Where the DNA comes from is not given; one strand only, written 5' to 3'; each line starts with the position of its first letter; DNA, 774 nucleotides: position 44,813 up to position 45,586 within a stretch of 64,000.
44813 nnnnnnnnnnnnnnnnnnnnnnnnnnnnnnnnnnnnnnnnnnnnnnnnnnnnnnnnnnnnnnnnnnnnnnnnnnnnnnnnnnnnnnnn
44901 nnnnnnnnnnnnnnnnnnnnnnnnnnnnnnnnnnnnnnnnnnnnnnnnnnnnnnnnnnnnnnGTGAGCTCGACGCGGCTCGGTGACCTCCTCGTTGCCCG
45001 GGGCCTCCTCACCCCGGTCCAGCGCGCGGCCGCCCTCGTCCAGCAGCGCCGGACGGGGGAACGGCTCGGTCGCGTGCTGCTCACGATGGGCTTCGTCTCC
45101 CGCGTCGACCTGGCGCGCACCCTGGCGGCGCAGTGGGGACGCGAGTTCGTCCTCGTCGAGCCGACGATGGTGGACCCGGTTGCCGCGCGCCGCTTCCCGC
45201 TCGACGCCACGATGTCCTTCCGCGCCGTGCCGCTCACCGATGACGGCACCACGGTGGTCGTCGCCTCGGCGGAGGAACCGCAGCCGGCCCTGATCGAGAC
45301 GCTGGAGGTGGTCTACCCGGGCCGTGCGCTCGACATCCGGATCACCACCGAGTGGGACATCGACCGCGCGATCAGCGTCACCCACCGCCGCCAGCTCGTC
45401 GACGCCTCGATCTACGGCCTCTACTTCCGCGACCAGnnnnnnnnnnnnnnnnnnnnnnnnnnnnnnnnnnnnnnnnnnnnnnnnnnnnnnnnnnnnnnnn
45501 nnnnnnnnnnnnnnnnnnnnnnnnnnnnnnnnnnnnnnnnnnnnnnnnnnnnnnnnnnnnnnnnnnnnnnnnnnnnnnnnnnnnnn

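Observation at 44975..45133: Textbook tandem MshEN c-di-GMP-binding motif at the N-terminus of a membrane glycosyltransferase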

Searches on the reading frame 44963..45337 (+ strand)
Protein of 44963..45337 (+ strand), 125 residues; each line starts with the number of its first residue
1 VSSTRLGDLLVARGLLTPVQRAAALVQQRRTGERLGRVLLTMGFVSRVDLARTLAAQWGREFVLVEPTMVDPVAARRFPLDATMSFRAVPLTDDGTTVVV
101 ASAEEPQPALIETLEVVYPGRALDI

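Call 67: search_solved_structures(query=window:44963-45337:+, max_evalue=0.00001, show_alignments=5)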
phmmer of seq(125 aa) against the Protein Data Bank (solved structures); distinct sequences matched with E-value up to 0.00001: 14.
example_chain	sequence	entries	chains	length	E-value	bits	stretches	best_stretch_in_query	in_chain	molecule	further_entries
6f8l_G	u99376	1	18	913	1.6e-23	86.5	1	4-107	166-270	Type IV pilus assembly protein PilF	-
5zfr_A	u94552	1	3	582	1.3e-11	48.2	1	1-107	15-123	Type IV pilus biogenesis ATPase PilB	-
6olj_C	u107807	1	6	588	1.5e-10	44.7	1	1-107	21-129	Type IV pilus biogenesis ATPase PilB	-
5tsg_B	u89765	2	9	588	1.5e-10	44.7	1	1-107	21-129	Type IV pilus biogenesis ATPase PilB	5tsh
5htl_A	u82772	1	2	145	7.2e-10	42.6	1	4-105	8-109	MSHA biogenesis protein MshE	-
8pfa_A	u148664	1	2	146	2.3e-09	41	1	4-109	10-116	c-di-GMP binding domain of the ATPase enzyme PilF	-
6ejf_J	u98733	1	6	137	4.4e-09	40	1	4-109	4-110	Type IV pilus assembly protein PilF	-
8pdk_A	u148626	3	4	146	5.3e-09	39.8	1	4-109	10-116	c-di-GMP binding domain of the ATPase enzyme PilF | ATP-binding motif-containing protein pilF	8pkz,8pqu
8pe0_A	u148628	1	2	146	1.4e-08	38.5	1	5-109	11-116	c-di-GMP binding domain of the ATPase enzyme PilF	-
9glg_A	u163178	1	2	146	1.4e-08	38.4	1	4-109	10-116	ATP-binding motif-containing protein pilF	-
9gl5_A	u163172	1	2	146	1.4e-08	38.4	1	4-109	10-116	ATP-binding motif-containing protein pilF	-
9g1w_A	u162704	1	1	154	4.2e-07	33.7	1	4-101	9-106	Type IV pilus assembly ATPase PilB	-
6ejf_G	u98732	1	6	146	2.7e-06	31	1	5-106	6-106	Type IV pilus assembly protein PilF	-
3jc8_Ba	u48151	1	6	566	4e-06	30.5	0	3-106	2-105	Type IV-A pilus assembly ATPase PilB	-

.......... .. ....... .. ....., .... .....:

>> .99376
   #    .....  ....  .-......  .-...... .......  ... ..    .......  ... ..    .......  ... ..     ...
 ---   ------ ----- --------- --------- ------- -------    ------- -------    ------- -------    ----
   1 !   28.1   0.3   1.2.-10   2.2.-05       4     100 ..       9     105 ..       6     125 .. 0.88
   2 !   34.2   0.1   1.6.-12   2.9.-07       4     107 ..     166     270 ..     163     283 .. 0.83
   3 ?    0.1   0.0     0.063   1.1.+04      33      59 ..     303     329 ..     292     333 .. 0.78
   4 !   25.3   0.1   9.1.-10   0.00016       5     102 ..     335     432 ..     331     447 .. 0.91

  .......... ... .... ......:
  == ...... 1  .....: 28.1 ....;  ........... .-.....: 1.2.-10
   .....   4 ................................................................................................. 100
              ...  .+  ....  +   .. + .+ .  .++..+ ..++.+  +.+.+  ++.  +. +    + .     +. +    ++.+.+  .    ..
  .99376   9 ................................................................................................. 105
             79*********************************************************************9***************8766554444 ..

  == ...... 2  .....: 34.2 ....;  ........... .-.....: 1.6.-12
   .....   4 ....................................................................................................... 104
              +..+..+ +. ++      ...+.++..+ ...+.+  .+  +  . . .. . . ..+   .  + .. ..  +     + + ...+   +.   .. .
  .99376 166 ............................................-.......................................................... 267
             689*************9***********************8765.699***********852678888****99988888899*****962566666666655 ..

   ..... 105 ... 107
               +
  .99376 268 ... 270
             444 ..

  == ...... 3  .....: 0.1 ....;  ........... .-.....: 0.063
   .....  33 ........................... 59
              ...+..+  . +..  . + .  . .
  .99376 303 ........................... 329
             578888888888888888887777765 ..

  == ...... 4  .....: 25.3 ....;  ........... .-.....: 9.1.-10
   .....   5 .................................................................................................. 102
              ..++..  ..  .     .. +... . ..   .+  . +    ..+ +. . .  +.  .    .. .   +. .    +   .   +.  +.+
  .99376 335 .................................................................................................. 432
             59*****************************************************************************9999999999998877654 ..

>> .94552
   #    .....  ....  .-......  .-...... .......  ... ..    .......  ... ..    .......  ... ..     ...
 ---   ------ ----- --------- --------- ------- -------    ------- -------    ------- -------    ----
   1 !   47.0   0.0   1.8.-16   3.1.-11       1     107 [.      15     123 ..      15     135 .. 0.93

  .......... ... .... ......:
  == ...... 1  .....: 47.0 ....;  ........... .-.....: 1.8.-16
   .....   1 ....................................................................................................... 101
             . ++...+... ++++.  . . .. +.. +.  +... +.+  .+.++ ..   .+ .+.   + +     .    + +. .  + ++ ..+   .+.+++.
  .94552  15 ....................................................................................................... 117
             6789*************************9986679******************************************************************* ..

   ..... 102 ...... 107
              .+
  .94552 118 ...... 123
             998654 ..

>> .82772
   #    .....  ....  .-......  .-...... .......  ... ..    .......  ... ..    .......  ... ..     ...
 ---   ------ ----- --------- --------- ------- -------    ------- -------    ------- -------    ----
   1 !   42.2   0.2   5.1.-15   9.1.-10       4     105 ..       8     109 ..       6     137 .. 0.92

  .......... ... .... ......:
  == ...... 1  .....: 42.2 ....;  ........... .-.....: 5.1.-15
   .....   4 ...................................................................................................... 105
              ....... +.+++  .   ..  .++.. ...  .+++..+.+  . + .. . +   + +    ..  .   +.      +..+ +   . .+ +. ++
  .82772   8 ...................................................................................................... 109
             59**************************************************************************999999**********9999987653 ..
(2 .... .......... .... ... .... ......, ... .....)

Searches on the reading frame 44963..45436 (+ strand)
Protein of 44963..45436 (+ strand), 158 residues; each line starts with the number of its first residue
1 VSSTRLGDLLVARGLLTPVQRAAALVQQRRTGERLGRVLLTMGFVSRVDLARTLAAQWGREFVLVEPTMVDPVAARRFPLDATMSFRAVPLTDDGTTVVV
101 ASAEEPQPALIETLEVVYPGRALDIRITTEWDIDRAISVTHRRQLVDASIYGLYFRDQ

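Call 5: search_solved_structures(query=window:44963-45436:+, max_evalue=10, show_alignments=4)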
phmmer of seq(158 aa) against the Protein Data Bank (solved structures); distinct sequences matched with E-value up to 10: 17.
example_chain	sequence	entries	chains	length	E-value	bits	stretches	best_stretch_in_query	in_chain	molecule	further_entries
6f8l_G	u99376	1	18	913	9.3e-23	84.2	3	4-109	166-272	Type IV pilus assembly protein PilF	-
5zfr_A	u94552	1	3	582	2.3e-12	50.4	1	1-138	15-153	Type IV pilus biogenesis ATPase PilB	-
6olj_C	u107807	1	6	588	3.5e-11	46.6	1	1-139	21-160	Type IV pilus biogenesis ATPase PilB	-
5tsg_B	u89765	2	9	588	3.5e-11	46.6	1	1-139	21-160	Type IV pilus biogenesis ATPase PilB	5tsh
5htl_A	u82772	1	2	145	8.3e-10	42.2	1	4-106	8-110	MSHA biogenesis protein MshE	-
8pfa_A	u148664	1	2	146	2.8e-09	40.5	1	4-110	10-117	c-di-GMP binding domain of the ATPase enzyme PilF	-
6ejf_J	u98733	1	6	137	5.4e-09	39.5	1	4-110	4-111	Type IV pilus assembly protein PilF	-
8pdk_A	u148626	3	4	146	6.5e-09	39.3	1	4-110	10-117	c-di-GMP binding domain of the ATPase enzyme PilF | ATP-binding motif-containing protein pilF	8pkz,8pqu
8pe0_A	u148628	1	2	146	1.7e-08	38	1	5-110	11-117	c-di-GMP binding domain of the ATPase enzyme PilF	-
9glg_A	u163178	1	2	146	1.7e-08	37.9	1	4-110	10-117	ATP-binding motif-containing protein pilF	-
9gl5_A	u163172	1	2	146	1.7e-08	37.9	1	4-110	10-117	ATP-binding motif-containing protein pilF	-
9g1w_A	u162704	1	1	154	4.5e-07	33.3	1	4-101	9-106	Type IV pilus assembly ATPase PilB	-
3jc8_Ba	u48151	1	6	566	1.9e-06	31.3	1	3-136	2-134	Type IV-A pilus assembly ATPase PilB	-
6ejf_G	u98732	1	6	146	2.1e-06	31.1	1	5-117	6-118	Type IV pilus assembly protein PilF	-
8q6t_V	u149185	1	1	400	0.87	12.9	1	66-138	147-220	Myosin-binding protein C, cardiac-type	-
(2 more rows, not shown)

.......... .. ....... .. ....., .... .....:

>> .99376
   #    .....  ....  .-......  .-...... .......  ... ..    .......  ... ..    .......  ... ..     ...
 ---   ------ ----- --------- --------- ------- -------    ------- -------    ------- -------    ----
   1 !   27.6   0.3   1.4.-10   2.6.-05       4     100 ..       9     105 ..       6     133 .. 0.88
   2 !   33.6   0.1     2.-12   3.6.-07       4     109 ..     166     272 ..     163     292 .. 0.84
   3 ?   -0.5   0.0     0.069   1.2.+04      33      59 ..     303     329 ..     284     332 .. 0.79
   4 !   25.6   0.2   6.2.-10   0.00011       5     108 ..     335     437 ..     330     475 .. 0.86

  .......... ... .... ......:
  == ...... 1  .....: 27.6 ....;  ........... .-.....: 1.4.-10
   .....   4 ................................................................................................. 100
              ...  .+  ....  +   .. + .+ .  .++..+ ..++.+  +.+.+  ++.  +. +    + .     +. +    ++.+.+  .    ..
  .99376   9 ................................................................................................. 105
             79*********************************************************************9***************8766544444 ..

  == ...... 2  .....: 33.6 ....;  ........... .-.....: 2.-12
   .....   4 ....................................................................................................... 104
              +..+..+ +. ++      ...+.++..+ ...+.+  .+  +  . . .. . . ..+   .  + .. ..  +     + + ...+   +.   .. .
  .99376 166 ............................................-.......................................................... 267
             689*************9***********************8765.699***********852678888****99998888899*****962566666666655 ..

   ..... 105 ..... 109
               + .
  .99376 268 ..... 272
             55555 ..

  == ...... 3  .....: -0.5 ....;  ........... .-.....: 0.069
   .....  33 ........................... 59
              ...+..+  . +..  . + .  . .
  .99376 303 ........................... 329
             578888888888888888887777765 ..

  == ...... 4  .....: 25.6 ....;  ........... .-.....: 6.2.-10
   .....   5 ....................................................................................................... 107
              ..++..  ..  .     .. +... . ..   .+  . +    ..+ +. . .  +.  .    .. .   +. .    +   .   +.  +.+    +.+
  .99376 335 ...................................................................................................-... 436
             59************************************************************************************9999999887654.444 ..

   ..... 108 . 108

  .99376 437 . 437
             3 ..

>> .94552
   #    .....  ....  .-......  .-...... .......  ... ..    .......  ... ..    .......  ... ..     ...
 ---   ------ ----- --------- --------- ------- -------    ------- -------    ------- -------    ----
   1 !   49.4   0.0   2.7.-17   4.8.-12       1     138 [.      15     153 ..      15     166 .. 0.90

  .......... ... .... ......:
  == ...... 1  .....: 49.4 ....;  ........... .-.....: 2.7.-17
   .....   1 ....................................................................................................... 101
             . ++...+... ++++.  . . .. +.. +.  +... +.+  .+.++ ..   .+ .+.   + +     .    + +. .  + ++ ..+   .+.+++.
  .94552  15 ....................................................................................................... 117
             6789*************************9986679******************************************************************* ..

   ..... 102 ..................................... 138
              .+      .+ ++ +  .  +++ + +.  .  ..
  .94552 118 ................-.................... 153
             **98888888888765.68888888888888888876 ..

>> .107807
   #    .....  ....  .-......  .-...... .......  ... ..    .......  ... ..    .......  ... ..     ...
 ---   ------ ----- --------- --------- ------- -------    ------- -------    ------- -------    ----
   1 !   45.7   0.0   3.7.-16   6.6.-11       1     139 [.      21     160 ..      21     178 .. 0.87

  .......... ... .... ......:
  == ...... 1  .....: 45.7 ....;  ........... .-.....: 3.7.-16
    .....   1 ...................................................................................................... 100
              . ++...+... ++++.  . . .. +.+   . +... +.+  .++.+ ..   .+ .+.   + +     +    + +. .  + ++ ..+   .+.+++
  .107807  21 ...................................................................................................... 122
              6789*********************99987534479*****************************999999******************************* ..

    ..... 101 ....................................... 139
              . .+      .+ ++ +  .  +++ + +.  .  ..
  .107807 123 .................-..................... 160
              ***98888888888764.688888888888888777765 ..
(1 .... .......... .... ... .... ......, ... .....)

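Call 62: predict_structure(alignment_id=A2)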
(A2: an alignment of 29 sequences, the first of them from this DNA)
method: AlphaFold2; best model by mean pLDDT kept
length: 150 residues; sequences in the alignment: 29
mean_pLDDT: 92.1   pTM: 0.83
mean pLDDT of the five models: 92.1, 92.0, 91.6, 90.5, 90.2
residues with pLDDT >= 90: 128; 70-90: 11; 50-70: 10; < 50: 1
segments of 3 or more residues with pLDDT < 50: none
pLDDT, mean of each block of 10 residues (from residue 1): 81 97 96 93 96 95 95 93 95 98 96 98 97 90 64
secondary structure, 60 per line:
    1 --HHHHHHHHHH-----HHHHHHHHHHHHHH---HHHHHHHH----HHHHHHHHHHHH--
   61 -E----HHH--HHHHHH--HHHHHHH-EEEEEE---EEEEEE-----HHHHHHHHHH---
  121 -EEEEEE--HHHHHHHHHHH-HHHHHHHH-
elements in order: H3-12 H18-31 H35-42 H47-58 H72-77 H80-86 E88-93 E97-102 H108-117 E122-127 H130-140 H142-149

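Call 65: fold_search(model_id=the predicted structure, library=pdb)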
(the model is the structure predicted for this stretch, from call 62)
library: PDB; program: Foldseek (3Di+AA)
matches with E <= 10: 269; with E <= 0.001: 20
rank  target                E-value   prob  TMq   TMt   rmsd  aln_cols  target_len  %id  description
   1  5htl_B                3.9e-09  1.00  0.58  0.62   4.3       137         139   28  Structure of MshE with cdg (released 2016-10-05)
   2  9g1w_MODEL_1_A        1.8e-08  1.00  0.58  0.57   5.3       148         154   27  NMR solution structure of the Thermus thermophilus PilF-GSPIIA domain (released 2025-05-21)
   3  5htl_A                6.7e-08  1.00  0.52  0.55   5.1       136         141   29  Structure of MshE with cdg (released 2016-10-05)
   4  8pdk_B                3.3e-07  1.00  0.53  0.57   5.0       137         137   26  X-ray structure of the Thermus thermophilus PilF-GSPIIB domain in the c-di-GMP bound state (released 2024-06-26)
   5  8pfa_B                4.0e-07  1.00  0.53  0.57   5.0       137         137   26  X-ray structure of the Thermus thermophilus K167R mutant of the PilF-GSPIIB domain in the c-di-GMP bound state (released 2024-06-26)
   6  7lko_A                7.5e-07  1.00  0.55  0.56   6.3       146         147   15  The PilB(N-terminal)-PilZ complex of the Type IV pilus from Xanthomonas citri (2.9 A) (released 2021-08-11)
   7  8pfa_A                1.2e-06  1.00  0.52  0.56   5.1       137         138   27  X-ray structure of the Thermus thermophilus K167R mutant of the PilF-GSPIIB domain in the c-di-GMP bound state (released 2024-06-26)
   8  8pdk_A                1.2e-06  1.00  0.52  0.55   5.0       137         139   26  X-ray structure of the Thermus thermophilus PilF-GSPIIB domain in the c-di-GMP bound state (released 2024-06-26)
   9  6ejf_G                1.3e-06  1.00  0.54  0.55   4.7       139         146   26  Thermus thermophilus PilF ATPase (apoprotein form) (released 2018-08-01)
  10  7lkm_A                1.3e-06  1.00  0.57  0.57   6.2       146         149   15  The PilB(N-terminal_P70S mutant)-PilZ complex of the Type IV pilus from Xanthomonas citri (released 2021-08-11)
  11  9glg_B                1.3e-06  1.00  0.52  0.56   5.0       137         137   26  X-ray structure of the Thermus thermophilus Q218E mutant of the PilF-GSPIIB domain in the c-di-GMP bound state (released 2025-06-25)
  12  9gl5_A                1.7e-06  1.00  0.53  0.57   5.0       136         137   26  X-ray structure of the Thermus thermophilus Q190E mutant of the PilF-GSPIIB domain in the c-di-GMP bound state (released 2025-06-25)
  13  9glg_A                1.9e-06  1.00  0.53  0.56   5.0       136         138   26  X-ray structure of the Thermus thermophilus Q218E mutant of the PilF-GSPIIB domain in the c-di-GMP bound state (released 2025-06-25)
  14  7lkm_B                1.9e-06  1.00  0.55  0.56   6.4       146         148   15  The PilB(N-terminal_P70S mutant)-PilZ complex of the Type IV pilus from Xanthomonas citri (released 2021-08-11)
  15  8pe0_A                2.2e-06  1.00  0.52  0.54   5.1       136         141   26  X-ray structure of the Thermus thermophilus K167L mutant of the PilF-GSPIIB domain in the c-di-GMP bound state (released 2024-06-26)
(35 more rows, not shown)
